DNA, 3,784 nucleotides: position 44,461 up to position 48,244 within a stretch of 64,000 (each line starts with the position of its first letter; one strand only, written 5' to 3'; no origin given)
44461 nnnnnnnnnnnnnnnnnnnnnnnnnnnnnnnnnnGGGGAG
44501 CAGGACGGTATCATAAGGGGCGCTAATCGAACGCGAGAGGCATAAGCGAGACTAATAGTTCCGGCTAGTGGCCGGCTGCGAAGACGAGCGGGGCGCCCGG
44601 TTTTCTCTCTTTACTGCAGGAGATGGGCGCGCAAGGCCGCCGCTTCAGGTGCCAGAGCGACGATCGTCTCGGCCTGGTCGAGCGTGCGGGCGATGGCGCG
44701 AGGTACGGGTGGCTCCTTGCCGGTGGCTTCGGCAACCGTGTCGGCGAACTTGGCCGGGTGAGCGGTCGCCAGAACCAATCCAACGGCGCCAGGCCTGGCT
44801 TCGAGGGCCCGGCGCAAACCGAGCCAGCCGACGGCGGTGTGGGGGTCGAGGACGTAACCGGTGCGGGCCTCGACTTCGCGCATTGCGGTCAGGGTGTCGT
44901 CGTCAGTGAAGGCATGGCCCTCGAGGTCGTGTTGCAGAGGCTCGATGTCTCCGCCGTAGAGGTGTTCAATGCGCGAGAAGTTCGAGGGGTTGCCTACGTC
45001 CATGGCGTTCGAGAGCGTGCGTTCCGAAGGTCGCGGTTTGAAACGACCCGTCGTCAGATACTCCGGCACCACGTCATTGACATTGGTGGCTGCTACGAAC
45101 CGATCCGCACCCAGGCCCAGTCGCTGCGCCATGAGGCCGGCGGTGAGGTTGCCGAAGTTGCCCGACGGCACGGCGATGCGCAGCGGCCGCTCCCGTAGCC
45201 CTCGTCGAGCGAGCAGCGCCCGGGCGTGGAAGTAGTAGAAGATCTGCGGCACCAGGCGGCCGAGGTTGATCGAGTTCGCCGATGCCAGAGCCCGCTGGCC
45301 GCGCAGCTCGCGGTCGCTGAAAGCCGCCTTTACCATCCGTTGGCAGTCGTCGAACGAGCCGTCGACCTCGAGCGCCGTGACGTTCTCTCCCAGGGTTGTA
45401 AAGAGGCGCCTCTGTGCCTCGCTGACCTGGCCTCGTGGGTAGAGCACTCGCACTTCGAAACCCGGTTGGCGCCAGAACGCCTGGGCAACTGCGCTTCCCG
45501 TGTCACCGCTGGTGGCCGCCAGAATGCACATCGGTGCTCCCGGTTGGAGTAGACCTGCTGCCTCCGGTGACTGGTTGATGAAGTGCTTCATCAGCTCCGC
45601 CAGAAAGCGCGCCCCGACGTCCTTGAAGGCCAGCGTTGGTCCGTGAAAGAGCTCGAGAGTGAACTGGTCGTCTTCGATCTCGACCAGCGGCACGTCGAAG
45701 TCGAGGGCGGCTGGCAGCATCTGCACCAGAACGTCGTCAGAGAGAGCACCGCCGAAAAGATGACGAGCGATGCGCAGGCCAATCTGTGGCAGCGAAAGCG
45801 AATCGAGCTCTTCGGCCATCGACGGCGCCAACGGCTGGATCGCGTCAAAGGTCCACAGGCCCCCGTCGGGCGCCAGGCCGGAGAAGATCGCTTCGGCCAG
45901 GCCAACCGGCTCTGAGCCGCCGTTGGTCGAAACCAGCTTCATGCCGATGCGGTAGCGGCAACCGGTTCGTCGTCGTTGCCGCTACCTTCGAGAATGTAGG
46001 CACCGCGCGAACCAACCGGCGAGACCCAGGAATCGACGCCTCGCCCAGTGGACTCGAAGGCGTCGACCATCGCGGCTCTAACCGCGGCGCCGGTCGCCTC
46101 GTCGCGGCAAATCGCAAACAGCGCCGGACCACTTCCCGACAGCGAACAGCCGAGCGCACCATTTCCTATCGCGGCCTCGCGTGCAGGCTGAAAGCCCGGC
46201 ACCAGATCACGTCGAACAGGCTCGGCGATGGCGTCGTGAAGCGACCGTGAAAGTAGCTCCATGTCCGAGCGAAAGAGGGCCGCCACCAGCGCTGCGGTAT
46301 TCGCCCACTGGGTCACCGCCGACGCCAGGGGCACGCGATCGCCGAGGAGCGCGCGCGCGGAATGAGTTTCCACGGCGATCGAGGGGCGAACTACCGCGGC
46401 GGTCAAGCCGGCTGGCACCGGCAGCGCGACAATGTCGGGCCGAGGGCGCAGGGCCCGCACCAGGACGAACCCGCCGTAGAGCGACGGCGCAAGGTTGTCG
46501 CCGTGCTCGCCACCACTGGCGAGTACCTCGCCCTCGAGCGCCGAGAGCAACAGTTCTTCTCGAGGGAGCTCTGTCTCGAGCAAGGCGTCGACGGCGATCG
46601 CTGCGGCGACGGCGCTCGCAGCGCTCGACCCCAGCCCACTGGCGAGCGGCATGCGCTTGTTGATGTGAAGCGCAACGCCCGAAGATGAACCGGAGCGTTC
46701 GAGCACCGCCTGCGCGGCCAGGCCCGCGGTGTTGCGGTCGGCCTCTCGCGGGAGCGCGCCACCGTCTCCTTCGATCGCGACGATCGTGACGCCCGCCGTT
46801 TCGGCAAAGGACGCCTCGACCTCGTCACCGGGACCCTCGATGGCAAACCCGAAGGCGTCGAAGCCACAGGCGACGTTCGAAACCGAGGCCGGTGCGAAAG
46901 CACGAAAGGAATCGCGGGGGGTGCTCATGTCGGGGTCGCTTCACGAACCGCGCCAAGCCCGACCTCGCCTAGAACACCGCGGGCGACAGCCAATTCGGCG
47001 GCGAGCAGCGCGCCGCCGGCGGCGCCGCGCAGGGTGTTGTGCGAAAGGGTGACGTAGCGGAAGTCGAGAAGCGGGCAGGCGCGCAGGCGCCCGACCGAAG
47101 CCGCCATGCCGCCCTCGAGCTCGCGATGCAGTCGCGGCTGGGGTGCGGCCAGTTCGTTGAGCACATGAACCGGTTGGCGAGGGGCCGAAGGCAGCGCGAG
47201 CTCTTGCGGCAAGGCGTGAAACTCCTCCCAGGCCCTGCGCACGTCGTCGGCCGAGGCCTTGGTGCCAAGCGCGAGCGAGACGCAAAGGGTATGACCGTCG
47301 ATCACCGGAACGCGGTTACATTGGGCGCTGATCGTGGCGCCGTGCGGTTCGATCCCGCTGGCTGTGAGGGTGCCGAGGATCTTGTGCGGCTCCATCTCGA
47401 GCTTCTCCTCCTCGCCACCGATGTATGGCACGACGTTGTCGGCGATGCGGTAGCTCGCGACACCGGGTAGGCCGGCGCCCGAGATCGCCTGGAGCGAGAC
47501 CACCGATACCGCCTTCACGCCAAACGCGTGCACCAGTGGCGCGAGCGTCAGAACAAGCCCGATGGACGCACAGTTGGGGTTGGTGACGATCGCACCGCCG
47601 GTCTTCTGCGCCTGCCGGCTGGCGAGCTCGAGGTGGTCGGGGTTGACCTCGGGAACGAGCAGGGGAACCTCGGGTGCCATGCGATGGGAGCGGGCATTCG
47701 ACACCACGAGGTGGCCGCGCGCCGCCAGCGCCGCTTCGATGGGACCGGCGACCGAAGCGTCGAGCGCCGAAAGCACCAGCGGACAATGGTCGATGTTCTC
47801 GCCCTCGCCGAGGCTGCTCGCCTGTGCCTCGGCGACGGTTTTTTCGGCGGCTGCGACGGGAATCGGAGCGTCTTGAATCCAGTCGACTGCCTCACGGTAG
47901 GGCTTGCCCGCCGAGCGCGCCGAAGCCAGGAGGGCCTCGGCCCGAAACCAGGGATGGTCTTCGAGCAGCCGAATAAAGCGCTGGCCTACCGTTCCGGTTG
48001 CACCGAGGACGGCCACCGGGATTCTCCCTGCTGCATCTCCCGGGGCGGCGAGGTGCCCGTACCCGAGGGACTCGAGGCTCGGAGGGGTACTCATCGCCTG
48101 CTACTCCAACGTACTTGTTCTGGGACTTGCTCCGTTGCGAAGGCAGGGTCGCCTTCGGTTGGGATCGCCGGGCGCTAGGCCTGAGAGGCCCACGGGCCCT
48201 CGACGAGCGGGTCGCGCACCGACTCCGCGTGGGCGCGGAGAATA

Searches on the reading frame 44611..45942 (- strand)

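Call 55: search_protein_families(library=pfam, proteins=[window:44611-45942:-], max_evalue=0.00001)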
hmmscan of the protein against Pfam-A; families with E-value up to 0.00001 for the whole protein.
window:44611-45942:- (443 aa): 3 families
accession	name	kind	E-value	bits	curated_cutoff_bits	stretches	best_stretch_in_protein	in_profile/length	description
PF00291.31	PALP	-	1.9e-21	77.1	35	1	96-390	28-292/295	Pyridoxal-phosphate dependent enzyme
PF14821.11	Thr_synth_N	-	6.2e-09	36.3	25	1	4-77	3-76/79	Threonine synthase N terminus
PF24857.1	THR4_C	-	4.9e-06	27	27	1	369-410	1-44/85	Threonine synthase, C-terminal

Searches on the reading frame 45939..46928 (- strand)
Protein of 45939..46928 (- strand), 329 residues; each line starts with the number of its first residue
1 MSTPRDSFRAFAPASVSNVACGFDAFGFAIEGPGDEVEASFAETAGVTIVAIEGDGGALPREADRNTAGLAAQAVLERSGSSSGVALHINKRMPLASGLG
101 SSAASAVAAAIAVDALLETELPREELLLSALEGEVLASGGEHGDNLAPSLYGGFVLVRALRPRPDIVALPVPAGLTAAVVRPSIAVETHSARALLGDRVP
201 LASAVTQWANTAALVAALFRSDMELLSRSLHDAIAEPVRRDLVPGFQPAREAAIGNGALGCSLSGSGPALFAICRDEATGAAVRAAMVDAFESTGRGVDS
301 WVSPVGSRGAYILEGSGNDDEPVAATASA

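Call 55: search_protein_families(library=pfam, proteins=[window:45939-46928:-], max_evalue=0.00001)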
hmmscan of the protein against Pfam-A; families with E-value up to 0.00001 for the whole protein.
window:45939-46928:- (329 aa): 2 families
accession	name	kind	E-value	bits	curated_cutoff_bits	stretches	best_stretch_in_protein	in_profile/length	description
PF00288.32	GHMP_kinases_N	-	1.6e-17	63.9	22.3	1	70-153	5-87/87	GHMP kinases N terminal domain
PF08544.19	GHMP_kinases_C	-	1.4e-13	51.4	21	1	215-291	2-83/85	GHMP kinases C terminal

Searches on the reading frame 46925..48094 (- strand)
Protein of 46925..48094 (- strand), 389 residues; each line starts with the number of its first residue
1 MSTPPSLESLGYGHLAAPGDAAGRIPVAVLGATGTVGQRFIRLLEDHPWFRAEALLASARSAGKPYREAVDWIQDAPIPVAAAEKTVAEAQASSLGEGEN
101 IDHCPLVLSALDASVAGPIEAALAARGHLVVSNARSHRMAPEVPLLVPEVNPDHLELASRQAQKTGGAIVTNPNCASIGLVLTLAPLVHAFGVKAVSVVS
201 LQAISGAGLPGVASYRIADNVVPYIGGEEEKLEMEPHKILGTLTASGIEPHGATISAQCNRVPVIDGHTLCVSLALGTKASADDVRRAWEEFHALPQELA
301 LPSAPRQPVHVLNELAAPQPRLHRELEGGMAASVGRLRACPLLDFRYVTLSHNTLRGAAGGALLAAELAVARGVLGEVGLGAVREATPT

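Call 55: search_protein_families(library=pfam, proteins=[window:46925-48094:-], max_evalue=0.00001)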
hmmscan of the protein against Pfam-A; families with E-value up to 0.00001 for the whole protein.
window:46925-48094:- (389 aa): 2 families
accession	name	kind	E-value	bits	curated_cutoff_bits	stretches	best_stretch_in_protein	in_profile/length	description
PF02774.23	Semialdhyde_dhC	-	1.5e-32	113.7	26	1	184-355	1-183/184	Semialdehyde dehydrogenase, dimerisation domain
PF01118.30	Semialdhyde_dh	-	8.9e-29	100.8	26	1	27-157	2-120/121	Semialdehyde dehydrogenase, NAD binding domain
